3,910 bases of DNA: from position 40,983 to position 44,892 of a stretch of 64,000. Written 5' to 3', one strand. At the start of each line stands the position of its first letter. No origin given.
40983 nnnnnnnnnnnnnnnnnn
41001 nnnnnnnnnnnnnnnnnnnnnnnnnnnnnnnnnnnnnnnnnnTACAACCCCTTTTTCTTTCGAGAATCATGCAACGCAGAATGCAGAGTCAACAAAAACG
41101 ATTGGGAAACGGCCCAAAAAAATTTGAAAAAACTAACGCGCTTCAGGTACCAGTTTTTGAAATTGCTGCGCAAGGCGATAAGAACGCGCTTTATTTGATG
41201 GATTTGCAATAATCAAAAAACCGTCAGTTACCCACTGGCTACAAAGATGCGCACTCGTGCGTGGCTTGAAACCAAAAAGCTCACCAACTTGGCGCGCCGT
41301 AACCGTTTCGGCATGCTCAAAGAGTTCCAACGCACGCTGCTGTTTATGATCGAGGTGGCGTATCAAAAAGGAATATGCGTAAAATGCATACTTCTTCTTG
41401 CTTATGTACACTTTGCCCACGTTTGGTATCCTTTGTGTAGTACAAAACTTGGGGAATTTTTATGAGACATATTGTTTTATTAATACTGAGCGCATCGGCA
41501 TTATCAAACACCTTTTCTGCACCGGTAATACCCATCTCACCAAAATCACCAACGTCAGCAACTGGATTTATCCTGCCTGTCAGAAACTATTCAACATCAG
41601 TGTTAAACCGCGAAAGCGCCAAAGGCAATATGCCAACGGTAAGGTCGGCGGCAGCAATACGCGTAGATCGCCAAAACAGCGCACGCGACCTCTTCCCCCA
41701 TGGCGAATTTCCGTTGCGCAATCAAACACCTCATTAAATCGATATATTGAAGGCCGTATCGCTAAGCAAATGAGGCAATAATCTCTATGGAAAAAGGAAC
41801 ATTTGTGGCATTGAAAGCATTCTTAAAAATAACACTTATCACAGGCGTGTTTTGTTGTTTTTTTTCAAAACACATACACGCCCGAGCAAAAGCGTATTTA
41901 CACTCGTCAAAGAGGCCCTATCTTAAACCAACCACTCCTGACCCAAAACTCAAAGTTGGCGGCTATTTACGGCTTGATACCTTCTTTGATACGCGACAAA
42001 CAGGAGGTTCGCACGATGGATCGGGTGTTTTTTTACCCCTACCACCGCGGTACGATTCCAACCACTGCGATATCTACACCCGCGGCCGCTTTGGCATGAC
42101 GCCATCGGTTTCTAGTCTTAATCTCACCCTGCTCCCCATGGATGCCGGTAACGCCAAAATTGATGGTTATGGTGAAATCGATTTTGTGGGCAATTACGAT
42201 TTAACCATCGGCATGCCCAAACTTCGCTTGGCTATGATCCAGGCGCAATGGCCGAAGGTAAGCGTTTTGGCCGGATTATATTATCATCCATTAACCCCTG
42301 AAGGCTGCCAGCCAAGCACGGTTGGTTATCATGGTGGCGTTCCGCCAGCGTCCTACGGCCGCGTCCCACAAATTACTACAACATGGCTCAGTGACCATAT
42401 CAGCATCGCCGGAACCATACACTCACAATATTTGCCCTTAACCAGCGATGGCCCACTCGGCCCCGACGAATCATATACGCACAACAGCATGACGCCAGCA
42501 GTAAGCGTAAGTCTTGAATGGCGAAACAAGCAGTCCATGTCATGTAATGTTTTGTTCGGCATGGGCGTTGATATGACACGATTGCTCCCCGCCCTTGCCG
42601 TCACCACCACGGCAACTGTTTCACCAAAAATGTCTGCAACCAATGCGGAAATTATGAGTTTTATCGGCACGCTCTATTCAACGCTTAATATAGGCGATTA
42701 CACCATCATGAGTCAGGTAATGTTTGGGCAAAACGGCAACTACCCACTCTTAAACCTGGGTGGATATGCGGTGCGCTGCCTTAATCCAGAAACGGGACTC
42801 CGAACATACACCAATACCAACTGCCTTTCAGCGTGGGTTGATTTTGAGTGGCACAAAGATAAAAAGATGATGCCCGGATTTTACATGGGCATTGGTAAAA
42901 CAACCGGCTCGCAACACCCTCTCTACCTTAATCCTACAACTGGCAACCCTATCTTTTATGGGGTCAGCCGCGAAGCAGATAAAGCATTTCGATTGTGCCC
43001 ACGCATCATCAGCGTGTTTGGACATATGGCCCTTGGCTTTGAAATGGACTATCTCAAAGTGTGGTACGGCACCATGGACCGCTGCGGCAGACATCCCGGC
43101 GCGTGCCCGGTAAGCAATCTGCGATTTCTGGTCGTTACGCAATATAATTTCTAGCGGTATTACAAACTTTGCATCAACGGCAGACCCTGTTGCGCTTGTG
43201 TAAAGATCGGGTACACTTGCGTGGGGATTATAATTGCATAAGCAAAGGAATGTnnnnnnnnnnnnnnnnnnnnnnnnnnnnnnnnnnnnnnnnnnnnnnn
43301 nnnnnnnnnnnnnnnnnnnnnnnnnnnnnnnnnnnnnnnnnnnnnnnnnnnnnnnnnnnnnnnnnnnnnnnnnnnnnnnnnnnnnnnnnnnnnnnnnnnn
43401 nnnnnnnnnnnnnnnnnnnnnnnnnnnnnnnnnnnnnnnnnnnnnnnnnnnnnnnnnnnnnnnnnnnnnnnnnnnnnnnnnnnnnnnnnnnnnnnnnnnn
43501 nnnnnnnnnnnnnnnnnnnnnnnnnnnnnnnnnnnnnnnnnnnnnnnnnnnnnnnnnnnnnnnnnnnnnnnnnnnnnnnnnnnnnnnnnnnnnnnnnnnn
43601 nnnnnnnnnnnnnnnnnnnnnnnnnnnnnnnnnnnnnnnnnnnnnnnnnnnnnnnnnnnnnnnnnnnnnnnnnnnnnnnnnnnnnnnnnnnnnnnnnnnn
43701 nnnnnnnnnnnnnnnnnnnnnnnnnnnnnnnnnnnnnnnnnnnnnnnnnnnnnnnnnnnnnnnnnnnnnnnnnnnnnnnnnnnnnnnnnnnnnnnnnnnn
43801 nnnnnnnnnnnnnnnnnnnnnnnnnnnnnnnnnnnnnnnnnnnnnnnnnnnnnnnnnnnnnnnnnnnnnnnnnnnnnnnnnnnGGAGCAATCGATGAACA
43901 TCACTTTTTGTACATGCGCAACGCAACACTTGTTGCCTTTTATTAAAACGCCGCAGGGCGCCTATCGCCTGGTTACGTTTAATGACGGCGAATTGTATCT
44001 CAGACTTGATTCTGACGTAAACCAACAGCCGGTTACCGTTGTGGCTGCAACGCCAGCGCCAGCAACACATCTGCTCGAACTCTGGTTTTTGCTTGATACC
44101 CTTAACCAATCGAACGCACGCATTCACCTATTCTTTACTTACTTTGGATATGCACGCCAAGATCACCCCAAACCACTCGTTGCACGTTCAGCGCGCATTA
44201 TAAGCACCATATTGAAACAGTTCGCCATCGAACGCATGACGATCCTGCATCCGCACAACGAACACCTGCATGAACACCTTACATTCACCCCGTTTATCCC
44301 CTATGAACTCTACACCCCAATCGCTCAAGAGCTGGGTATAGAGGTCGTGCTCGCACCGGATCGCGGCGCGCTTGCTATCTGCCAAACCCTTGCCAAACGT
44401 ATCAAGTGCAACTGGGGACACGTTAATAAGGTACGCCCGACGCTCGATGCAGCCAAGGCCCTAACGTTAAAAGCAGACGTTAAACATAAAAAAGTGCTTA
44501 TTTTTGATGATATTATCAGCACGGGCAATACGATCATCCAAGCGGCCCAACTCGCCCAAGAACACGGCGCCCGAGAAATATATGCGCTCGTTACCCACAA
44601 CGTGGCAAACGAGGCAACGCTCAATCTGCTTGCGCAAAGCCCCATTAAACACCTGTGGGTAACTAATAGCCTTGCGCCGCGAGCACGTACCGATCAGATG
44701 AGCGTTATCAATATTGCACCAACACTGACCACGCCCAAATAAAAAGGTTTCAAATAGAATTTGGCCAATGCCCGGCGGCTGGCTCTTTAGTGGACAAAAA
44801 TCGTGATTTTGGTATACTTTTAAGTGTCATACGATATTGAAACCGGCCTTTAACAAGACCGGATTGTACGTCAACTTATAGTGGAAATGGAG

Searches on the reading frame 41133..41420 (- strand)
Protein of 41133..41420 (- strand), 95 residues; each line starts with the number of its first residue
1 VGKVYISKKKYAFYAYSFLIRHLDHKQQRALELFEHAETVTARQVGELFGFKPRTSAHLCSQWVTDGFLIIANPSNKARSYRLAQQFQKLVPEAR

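Call 6: search_protein_families(library=pfam, proteins=[window:41133-41420:-], max_evalue=0.01)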
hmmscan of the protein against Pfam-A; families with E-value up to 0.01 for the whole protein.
window:41133-41420:- (95 aa): 0 families

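Call 40: search_protein_families(library=ncbifam, proteins=[window:41133-41420:-], max_evalue=0.01)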
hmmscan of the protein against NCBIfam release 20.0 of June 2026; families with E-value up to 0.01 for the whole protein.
window:41133-41420:- (95 aa): 0 families

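Call 46: search_protein_families(library=pfam, proteins=[window:41133-41420:-], max_evalue=10)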
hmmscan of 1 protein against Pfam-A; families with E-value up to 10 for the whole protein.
window:41133-41420:- (95 aa): 1 family
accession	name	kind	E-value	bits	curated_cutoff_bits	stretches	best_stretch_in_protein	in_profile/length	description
PF11855.13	DUF3375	-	0.016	14.5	28.6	1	11-89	16-98/474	Protein of unknown function (DUF3375)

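Call 58: predict_structure(protein=window:41133-41420:-)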
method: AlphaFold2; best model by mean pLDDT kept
length: 95 residues; sequences in the alignment: 1
mean_pLDDT: 49.8   pTM: 0.38
mean pLDDT of the five models: 49.8, 45.3, 44.3, 43.0, 39.6
residues with pLDDT >= 90: 0; 70-90: 2; 50-70: 45; < 50: 48
segments of 3 or more residues with pLDDT < 50: 1-20, 57-75, 90-95
pLDDT, mean of each block of 10 residues (from residue 1): 30 39 62 59 65 54 44 49 51 40
secondary structure, 60 per line:
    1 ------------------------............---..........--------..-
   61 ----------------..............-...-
elements in order: H25-36 H42-49 H77-90
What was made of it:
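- Tried and rejected: The AlphaFold model has pLDDT 49.8, so no fold search was run (call 58).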

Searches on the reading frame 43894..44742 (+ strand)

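Call 60: search_protein_families(library=ncbifam, proteins=[window:43894-44742:+], max_evalue=0.00001)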
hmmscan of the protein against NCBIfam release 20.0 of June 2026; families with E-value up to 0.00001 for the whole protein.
window:43894-44742:+ (282 aa): 11 families
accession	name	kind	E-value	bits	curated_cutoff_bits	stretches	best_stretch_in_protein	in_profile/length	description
TIGR01251.1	ribP_PPkin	subfamily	2.5e-51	174.5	113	1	19-278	22-291/309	ribose-phosphate diphosphokinase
NF002095.0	PRK00934.1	equivalog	5.4e-47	160.3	296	1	28-263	31-270/287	ribose-phosphate diphosphokinase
NF002320.0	PRK01259.1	subfamily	2.6e-42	145.3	297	1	17-277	26-296/316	ribose-phosphate diphosphokinase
NF002844.0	PRK03092.1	equivalog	2.8e-28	99.1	438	1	26-279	40-306/326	ribose-phosphate diphosphokinase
NF002758.0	PRK02812.1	equivalog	4e-28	98.5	518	1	26-277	50-311/330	ribose-phosphate pyrophosphokinase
NF005537.0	PRK07199.1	subfamily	3.1e-27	95.5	322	1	17-261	22-274/301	ribose-phosphate diphosphokinase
NF001815.0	PRK00553.1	equivalog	4.4e-27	95.1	484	1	18-275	30-301/332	ribose-phosphate pyrophosphokinase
NF002618.0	PRK02269.1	equivalog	4.8e-26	92.1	460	1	23-277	31-298/321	ribose-phosphate diphosphokinase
NF002686.0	PRK02458.1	equivalog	6.6e-26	91.5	506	1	20-268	32-288/323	ribose-phosphate diphosphokinase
NF003428.0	PRK04923.1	equivalog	4.9e-25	88.3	536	1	22-264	31-283/319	ribose-phosphate diphosphokinase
NF005299.0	PRK06827.1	subfamily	2.9e-13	49.3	327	1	45-241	90-308/383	phosphoribosylpyrophosphate synthetase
